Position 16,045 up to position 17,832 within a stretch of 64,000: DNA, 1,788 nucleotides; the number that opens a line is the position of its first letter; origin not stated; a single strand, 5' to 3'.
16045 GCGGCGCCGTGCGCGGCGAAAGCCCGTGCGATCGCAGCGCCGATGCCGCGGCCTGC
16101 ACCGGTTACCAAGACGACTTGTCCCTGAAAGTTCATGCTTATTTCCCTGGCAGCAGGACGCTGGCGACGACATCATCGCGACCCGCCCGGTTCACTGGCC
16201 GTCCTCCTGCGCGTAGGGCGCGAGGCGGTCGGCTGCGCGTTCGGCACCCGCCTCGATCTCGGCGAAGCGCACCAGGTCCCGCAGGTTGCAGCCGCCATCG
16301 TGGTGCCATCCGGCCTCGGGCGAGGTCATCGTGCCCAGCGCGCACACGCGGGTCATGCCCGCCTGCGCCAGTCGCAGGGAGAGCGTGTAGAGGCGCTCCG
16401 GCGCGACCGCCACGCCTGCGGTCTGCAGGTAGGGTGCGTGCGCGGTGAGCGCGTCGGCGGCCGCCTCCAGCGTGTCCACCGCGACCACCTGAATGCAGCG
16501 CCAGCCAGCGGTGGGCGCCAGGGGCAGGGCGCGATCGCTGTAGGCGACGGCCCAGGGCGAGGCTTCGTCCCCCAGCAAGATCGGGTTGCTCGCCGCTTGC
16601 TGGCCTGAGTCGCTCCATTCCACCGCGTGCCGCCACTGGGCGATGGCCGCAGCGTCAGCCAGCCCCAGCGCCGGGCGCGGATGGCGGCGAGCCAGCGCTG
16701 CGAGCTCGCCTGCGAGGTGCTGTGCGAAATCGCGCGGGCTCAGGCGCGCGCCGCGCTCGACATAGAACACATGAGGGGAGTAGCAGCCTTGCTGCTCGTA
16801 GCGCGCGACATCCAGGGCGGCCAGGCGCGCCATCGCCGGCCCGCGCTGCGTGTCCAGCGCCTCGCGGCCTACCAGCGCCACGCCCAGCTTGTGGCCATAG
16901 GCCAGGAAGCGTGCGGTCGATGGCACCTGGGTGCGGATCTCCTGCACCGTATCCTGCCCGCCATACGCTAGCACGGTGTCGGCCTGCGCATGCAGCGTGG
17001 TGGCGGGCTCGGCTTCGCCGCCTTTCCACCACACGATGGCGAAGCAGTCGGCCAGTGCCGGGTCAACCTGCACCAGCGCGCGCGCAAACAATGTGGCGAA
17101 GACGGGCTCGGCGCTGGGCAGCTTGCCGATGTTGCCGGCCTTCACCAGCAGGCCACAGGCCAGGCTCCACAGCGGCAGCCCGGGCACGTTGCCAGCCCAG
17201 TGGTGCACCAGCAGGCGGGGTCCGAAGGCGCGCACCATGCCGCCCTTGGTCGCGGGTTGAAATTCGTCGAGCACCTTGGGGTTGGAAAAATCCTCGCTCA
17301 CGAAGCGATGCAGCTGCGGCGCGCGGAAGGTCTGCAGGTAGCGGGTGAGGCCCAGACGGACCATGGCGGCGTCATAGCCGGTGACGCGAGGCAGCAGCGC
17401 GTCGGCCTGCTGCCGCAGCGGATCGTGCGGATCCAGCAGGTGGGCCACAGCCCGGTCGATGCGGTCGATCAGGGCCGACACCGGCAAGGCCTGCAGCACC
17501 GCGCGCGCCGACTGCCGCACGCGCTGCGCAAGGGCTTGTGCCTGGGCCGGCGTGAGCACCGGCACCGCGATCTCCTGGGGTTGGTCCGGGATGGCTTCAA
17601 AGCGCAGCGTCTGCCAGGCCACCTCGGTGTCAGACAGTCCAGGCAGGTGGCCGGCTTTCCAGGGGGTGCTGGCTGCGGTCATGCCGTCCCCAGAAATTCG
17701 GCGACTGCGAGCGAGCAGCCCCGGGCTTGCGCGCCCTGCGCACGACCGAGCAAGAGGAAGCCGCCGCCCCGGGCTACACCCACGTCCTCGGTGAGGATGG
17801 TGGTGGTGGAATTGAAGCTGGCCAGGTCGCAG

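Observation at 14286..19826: TPP-riboswitch-controlled operon thiD - luxE-like - luxC-like - SDR - thiE: candidate undescribed reductive thiamine-precursor salvage pathway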

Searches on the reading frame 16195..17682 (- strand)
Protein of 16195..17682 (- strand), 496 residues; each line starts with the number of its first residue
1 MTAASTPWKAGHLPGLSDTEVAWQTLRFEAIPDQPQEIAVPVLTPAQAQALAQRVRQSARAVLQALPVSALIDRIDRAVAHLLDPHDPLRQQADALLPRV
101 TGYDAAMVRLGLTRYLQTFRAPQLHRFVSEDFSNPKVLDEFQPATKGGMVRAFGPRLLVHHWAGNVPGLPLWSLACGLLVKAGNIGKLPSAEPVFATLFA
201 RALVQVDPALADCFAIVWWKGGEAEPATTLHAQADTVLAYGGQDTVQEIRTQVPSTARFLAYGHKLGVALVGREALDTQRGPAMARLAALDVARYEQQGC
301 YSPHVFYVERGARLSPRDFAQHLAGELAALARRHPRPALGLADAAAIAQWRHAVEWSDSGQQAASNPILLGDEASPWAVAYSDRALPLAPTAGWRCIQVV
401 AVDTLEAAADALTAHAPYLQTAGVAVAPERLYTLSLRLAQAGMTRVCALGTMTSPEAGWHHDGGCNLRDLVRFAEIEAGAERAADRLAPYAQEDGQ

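Call 3: search_protein_families(library=pfam, proteins=[window:16195-17682:-])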
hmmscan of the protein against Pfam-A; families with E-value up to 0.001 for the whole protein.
window:16195-17682:- (496 aa): 1 family
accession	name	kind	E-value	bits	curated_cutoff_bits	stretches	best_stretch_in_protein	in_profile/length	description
PF05893.19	LuxC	-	4.7e-84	283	21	1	65-472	3-400/401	Acyl-CoA reductase (LuxC)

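Call 12: find_homologous_proteins(query=window:16195-17682:-, max_evalue=1e-10)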
Query window:16195-17682:- (496 aa): 1744 proteins with E <= 1e-10 among 8000 candidates; the best 120 are listed.
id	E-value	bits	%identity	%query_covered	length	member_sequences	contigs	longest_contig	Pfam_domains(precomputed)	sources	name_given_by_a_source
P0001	0.0e+0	1107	100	100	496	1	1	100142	PF05893.20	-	-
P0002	1.1e-273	927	85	100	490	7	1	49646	PF05893.20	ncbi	-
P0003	2.2e-269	912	83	100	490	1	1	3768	PF05893.20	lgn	-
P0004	3.6e-269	912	84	99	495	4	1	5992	PF05893.20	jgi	jgi:hypothetical protein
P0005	4.8e-269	911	83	100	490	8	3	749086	PF05893.20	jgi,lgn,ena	jgi:hypothetical protein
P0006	2.9e-268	909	83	100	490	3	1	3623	PF05893.20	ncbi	-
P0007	1.3e-266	903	83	100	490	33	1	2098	PF05893.20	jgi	jgi:hypothetical protein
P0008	5.5e-265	898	82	100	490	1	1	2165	PF05893.20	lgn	-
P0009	5.2e-262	888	82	100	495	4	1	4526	PF05893.20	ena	-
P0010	1.4e-261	887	81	100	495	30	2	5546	PF05893.20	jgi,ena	jgi:hypothetical protein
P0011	1.0e-260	884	81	100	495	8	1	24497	PF05893.20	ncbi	-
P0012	6.6e-260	881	81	100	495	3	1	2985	PF05893.20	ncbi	-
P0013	7.9e-260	881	81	99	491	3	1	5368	PF05893.20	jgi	-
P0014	2.0e-259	880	80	100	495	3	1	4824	PF05893.20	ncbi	-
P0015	5.0e-252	855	78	100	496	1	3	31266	PF05893.20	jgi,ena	-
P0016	4.0e-250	849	77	100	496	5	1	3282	PF05893.20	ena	-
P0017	1.4e-211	722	68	98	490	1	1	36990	PF05893.20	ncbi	-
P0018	3.3e-211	721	68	98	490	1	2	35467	PF05893.20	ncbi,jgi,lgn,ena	jgi:hypothetical protein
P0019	2.1e-210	718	68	98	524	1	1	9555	PF05893.20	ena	-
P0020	2.5e-206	705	67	99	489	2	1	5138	PF05893.20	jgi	-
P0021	2.9e-206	704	68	99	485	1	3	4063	PF05893.20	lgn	-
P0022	2.1e-205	701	67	99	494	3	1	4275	PF05893.20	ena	-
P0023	2.3e-205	701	68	99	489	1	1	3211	PF05893.20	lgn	-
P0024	6.1e-205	700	67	99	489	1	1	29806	PF05893.20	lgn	-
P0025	9.0e-205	699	66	99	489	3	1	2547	PF05893.20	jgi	-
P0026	3.1e-204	698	66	98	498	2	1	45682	PF05893.20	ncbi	-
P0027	3.9e-204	697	65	99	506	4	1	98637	PF05893.20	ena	-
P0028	4.0e-204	697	67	99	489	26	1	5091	PF05893.20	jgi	-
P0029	5.9e-204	697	66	99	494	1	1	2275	PF05893.20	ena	-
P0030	6.3e-204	697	66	99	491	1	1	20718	PF05893.20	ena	-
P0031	7.7e-204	696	66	98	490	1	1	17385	PF05893.20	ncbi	-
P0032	1.2e-203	696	66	99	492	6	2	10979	PF05893.20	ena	-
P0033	3.1e-203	694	65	99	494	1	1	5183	PF05893.20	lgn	-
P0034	3.4e-203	694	66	99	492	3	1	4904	PF05893.20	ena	-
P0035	4.6e-203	694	66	99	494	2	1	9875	PF05893.20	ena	-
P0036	6.5e-203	693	66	99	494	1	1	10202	PF05893.20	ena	-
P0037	7.6e-203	693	66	99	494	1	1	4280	PF05893.20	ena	-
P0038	8.1e-203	693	66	99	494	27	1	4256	PF05893.20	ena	-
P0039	1.9e-202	692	66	100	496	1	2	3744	PF05893.20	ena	-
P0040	2.2e-202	692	66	99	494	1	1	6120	PF05893.20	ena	-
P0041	2.5e-202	691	65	100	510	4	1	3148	PF05893.20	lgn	-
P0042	2.5e-202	691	68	98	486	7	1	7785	PF05893.20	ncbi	-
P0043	2.7e-202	691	66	99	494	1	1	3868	PF05893.20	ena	-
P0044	2.9e-202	691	68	98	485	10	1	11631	PF05893.20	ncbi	-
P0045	4.5e-202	691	65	99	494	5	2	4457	PF05893.20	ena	-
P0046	6.6e-202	690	66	98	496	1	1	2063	PF05893.20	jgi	jgi:hypothetical protein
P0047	8.9e-202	690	65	100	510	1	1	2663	PF05893.20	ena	-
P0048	2.7e-201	688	65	99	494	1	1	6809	PF05893.20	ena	-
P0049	5.9e-201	687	67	98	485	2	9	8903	PF05893.20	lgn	-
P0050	1.2e-200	686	66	99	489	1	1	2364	PF05893.20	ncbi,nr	ncbi:MAG: acyl-CoA reductase [Comamonadaceae bacterium]|nr:MAG: acyl-CoA reductase [Comamonadaceae b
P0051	1.8e-200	685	66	98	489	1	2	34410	PF05893.20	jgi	jgi:hypothetical protein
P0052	2.1e-200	685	66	98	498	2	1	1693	PF05893.20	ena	-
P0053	2.5e-200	685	66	99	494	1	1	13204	PF05893.20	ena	-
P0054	4.4e-200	684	65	100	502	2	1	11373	PF05893.20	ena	-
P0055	4.7e-200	684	65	99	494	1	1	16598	PF05893.20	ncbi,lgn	-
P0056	1.2e-199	682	66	98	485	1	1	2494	PF05893.20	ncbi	-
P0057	1.8e-199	682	65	98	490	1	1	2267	PF05893.20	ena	-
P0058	2.6e-199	681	62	99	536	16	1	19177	PF05893.20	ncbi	-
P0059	3.2e-199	681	64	100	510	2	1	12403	PF05893.20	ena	-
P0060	3.3e-199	681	65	99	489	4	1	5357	PF05893.20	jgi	jgi:hypothetical protein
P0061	3.4e-199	681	65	100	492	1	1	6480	PF05893.20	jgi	jgi:acyl-CoA reductase LuxC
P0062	6.4e-199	680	66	99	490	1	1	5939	PF05893.20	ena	-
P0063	9.5e-199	680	65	98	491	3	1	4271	PF05893.20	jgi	jgi:hypothetical protein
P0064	1.0e-198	679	65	99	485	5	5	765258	PF05893.20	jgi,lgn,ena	-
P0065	1.3e-198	679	66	98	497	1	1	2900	PF05893.20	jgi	jgi:hypothetical protein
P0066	1.3e-198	679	64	98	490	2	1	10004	PF05893.20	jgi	jgi:hypothetical protein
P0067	3.2e-198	678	65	99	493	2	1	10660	PF05893.20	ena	-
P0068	3.8e-198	678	65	98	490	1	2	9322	PF05893.20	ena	-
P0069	4.1e-198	677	65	99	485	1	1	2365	PF05893.20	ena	-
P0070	4.3e-198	677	64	98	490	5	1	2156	PF05893.20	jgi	jgi:hypothetical protein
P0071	5.7e-198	677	65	98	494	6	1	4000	PF05893.20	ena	-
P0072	5.8e-198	677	64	100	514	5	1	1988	PF05893.20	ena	-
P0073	6.8e-198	677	66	98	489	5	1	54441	PF05893.20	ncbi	ncbi:MAG: acyl-CoA reductase [Ramlibacter sp.]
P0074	7.2e-198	677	65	99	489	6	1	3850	PF05893.20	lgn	-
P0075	8.5e-198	676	65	98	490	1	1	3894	PF05893.20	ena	-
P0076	1.2e-197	676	64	98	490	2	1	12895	PF05893.20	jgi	jgi:hypothetical protein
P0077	1.4e-197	676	65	99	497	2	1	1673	PF05893.20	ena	-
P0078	2.1e-197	675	63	99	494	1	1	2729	PF05893.20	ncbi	ncbi:MAG: acyl-CoA reductase [Burkholderiales bacterium]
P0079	2.1e-197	675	65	99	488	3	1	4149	PF05893.20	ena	-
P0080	2.5e-197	675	65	98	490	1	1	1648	PF05893.20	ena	-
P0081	2.7e-197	675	64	99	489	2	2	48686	PF05893.20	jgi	-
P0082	3.0e-197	675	65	99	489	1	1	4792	PF05893.20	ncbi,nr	ncbi:MAG: acyl-CoA reductase [Comamonadaceae bacterium]|nr:MAG: acyl-CoA reductase [Comamonadaceae b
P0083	3.2e-197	674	64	99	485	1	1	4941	PF05893.20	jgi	-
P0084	3.5e-197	674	66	98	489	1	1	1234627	PF05893.20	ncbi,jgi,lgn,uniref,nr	ncbi:MAG TPA: acyl-CoA reductase [Ramlibacter sp.]|jgi:hypothetical protein|uniref:acyl-CoA reductas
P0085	3.9e-197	674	64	99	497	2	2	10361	PF05893.20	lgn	-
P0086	4.1e-197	674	65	99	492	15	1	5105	PF05893.20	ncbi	-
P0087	4.9e-197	674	65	99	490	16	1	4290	PF05893.20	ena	-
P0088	5.0e-197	674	64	99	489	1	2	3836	PF05893.20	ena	-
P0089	5.3e-197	674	66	98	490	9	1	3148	PF05893.20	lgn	-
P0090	5.9e-197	674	63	100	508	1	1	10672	PF05893.20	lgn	-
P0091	6.7e-197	673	65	99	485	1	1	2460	PF05893.20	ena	-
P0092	9.7e-197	673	65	98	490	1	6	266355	PF05893.20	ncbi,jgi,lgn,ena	-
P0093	1.3e-196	673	65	99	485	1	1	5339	PF05893.20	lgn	-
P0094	1.5e-196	672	64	99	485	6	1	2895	PF05893.20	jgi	jgi:hypothetical protein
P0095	1.5e-196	672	65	98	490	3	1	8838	PF05893.20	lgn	-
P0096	1.6e-196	672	65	99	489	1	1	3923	PF05893.20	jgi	jgi:hypothetical protein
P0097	1.9e-196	672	65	96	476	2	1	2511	PF05893.20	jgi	jgi:hypothetical protein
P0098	2.2e-196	672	65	98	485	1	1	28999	PF05893.20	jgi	jgi:hypothetical protein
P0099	2.4e-196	672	65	98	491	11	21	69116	PF05893.20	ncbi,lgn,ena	-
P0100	2.6e-196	672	65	99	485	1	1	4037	PF05893.20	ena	-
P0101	3.4e-196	671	64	99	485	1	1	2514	PF05893.20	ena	-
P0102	4.5e-196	671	63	99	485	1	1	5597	PF05893.20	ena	-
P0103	4.6e-196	671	63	98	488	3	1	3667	PF05893.20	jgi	jgi:hypothetical protein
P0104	5.2e-196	671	64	98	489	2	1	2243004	PF05893.20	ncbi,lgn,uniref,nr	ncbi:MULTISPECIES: acyl-CoA reductase [Ramlibacter]|uniref:Acyl-CoA reductase n=1 Tax=Ramlibacter pi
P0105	5.2e-196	671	64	99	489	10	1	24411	PF05893.20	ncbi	-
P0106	6.1e-196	670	64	99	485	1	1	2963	PF05893.20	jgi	jgi:hypothetical protein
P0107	6.7e-196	670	65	98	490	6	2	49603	PF05893.20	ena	-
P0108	6.8e-196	670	67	95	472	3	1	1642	PF05893.20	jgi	jgi:hypothetical protein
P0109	7.5e-196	670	64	100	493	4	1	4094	PF05893.20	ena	-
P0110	8.3e-196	670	65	98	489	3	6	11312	PF05893.20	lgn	-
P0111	9.0e-196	670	64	98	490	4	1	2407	PF05893.20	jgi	jgi:Acyl-CoA reductase (LuxC)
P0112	9.1e-196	670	64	99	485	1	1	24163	PF05893.20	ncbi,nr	ncbi:MAG: acyl-CoA reductase [Ramlibacter sp.]|nr:acyl-CoA reductase [Ramlibacter sp.]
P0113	1.1e-195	669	64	99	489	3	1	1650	PF05893.20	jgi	jgi:hypothetical protein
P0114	1.1e-195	669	65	98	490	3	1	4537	PF05893.20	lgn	-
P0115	1.2e-195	669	64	100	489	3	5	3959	PF05893.20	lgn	-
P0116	1.3e-195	669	65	98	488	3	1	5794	PF05893.20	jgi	jgi:hypothetical protein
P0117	1.4e-195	669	65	99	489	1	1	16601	PF05893.20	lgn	-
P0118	1.5e-195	669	64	98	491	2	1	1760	PF05893.20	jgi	jgi:hypothetical protein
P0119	2.1e-195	669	64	99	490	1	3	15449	PF05893.20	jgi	jgi:hypothetical protein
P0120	2.1e-195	668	65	98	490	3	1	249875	PF05893.20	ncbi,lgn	ncbi:MAG: acyl-CoA reductase [Ramlibacter sp.]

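Call 14: find_related_loci(query=A1, collection=genome_contigs, flank=10000)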
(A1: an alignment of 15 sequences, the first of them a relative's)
Query A1 (496 aa) in genome_contigs; peptide patterns used: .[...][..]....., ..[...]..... (x = any residue, [..] = any of these).
598 stretches matched a pattern (row limit reached: there are more); 541 encode a relative of the query (tblastn E <= 1e-3); the best 80 are kept; 80 distinct loci.
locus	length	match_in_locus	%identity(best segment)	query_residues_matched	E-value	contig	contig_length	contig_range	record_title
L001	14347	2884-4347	85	1-494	0e+0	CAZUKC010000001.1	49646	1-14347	MAG TPA_asm: uncultured Ramlibacter sp. isolate binchicken_co298_241 genome assembly, contig: NODE_1063_length_49646_cov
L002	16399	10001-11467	83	1-495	0e+0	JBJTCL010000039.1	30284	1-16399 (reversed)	MAG: Burkholderiaceae bacterium isolate samp_4331_metadecoder_887 samp_4331_702765, whole genome shotgun sequence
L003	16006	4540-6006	84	1-495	0e+0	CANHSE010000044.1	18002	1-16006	MAG: Comamonadaceae bacterium isolate RE-26jul17-262 genome assembly, contig: RE-26jul17-C4379, whole genome shotgun seq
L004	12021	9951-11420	84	5-494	0e+0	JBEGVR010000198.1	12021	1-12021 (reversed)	MAG: Pseudomonadota bacterium isolate riogrande_2019_sw_WHONDRS-S19S_0066_B_bin.23 scaffold_2372531, whole genome shotgu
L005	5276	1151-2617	82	1-495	0e+0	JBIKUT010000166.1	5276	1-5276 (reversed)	MAG: Ramlibacter sp. isolate ME2015-08-13_3300044527_group6_bin68 Rohwer_bin2234_scaffold_16890_c1, whole genome shotgun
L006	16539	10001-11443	68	10-494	0e+0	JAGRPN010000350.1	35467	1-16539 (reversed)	MAG: Ramlibacter sp. isolate BP03 k141_19710, whole genome shotgun sequence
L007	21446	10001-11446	66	5-494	0e+0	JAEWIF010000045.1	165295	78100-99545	MAG: Proteobacteria bacterium isolate OH_PBlB_94 k127_880380, whole genome shotgun sequence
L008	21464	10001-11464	65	3-494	0e+0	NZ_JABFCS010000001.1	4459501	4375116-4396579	Ramlibacter montanisoli strain B156 1, whole genome shotgun sequence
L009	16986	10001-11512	63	8-495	0e+0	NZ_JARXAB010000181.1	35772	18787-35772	MAG: Ramlibacter sp. isolate B02.bin.21 k141_497694, whole genome shotgun sequence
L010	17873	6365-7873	63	8-494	0e+0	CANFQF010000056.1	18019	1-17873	MAG: Comamonadaceae bacterium isolate Jr-14may18-205 genome assembly, contig: Jr-14may18-C4791, whole genome shotgun seq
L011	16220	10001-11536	62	4-495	0e+0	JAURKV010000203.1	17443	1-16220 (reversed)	MAG: Ramlibacter sp. isolate SFB_Fresh_Co_96 k141_3573330, whole genome shotgun sequence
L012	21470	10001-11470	64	5-493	0e+0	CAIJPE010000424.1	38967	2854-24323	MAG: uncultured beta proteobacterium isolate T7_bin-616 genome assembly, contig: bin-616:424/426, whole genome shotgun s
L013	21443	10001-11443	65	10-494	0e+0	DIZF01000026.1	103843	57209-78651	MAG TPA_asm: Ramlibacter tataouinensis isolate UBA6035 UBA6035_contig_623, whole genome shotgun sequence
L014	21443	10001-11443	64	10-491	0e+0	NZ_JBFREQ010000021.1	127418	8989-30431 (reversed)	Variovorax sp. M-6 SCAFFOLD_20, whole genome shotgun sequence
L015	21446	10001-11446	66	8-493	0e+0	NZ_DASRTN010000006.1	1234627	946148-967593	MAG: Ramlibacter sp. isolate SMAG_U7143 k141_9962, whole genome shotgun sequence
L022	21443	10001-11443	63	10-491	0e+0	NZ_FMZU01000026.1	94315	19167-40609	Variovorax sp. CF079, whole genome shotgun sequence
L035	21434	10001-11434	62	9-490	0e+0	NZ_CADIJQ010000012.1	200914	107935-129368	Achromobacter kerstersii strain LMG 3441 isolate LMG 3441, whole genome shotgun sequence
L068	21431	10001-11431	60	9-494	1e-179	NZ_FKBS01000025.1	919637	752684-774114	Bordetella ansorpii strain SMC-8986T, whole genome shotgun sequence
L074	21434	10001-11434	60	10-491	2e-178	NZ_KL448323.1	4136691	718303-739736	Polaromonas glacialis strain R3-9 Scaffold1, whole genome shotgun sequence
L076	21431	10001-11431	60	9-491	1e-178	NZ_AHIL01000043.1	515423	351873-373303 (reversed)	Comamonas testosteroni ATCC 11996 contig46, whole genome shotgun sequence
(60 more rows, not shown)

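Call 26: search_protein_families(library=pfam, proteins=[L001:4353-5135:+, L001:5132-5905:+, L001:5928-6917:+])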
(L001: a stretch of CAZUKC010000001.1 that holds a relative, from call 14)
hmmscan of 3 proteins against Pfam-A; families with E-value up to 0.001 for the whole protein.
L001:4353-5135:+ (260 aa): 3 families
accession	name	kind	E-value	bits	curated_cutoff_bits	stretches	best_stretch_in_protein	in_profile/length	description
PF00005.33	ABC_tran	-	5.2e-35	121.5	25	1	24-164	1-137/137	ABC transporter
PF13304.12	AAA_21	-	4.2e-08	34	27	1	126-196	228-300/304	AAA domain, putative AbiEii toxin, Type IV TA system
PF13604.12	AAA_30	-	0.00027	21.2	27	1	30-109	13-82/191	AAA domain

L001:5132-5905:+ (257 aa): 1 family
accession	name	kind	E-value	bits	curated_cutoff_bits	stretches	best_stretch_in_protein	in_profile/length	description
PF00528.27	BPD_transp_1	-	3.4e-30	105.6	26.4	1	75-244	1-182/184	Binding-protein-dependent transport system inner membrane component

L001:5928-6917:+ (329 aa): 4 families
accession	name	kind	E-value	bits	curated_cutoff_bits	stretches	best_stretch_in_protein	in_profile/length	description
PF09084.16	NMT1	-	3.5e-50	171.3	20.5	1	41-252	2-216/216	NMT1/THI5 like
PF16868.10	NMT1_3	-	2.2e-11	44.4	27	1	92-185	72-166/289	NMT1-like family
PF12974.12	Phosphonate-bd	-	5.6e-10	39.5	27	1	61-241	30-219/242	ABC transporter, phosphonate, periplasmic substrate-binding protein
PF13379.11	NMT1_2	-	2.1e-07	31.5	24.7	1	39-256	14-248/252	NMT1-like family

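Call 30: search_protein_families(library=pfam, proteins=[L076:14981-15454:+, L076:15555-16265:+, L076:16430-17371:+, L076:7040-8470:+, L076:6254-8407:-, L076:16255-17061:-])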
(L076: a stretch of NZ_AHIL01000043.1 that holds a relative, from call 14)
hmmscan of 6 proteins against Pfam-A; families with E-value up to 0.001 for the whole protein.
L076:14981-15454:+ (157 aa): 0 families

L076:15555-16265:+ (236 aa): 0 families

L076:16430-17371:+ (313 aa): 2 families
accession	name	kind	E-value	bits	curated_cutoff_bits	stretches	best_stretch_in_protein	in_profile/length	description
PF03466.25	LysR_substrate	-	3.2e-39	134.9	28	1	88-295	2-208/209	LysR substrate binding domain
PF00126.33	HTH_1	-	5.1e-20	71.6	26.6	1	4-63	1-60/60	Bacterial regulatory helix-turn-helix protein, lysR family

L076:7040-8470:+ (476 aa): 0 families

L076:6254-8407:- (718 aa): 3 families
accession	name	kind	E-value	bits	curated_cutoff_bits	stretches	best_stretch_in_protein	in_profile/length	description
PF00593.30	TonB_dep_Rec_b-barrel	-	4.7e-53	182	27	1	269-681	42-436/436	TonB dependent receptor-like, beta-barrel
PF07715.20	Plug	-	2.4e-23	83.1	23.9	1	54-165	2-107/107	TonB-dependent Receptor Plug Domain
PF14905.12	OMP_b-brl_3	-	4.4e-10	39.6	27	1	413-585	118-292/408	Outer membrane protein beta-barrel family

L076:16255-17061:- (269 aa): 0 families
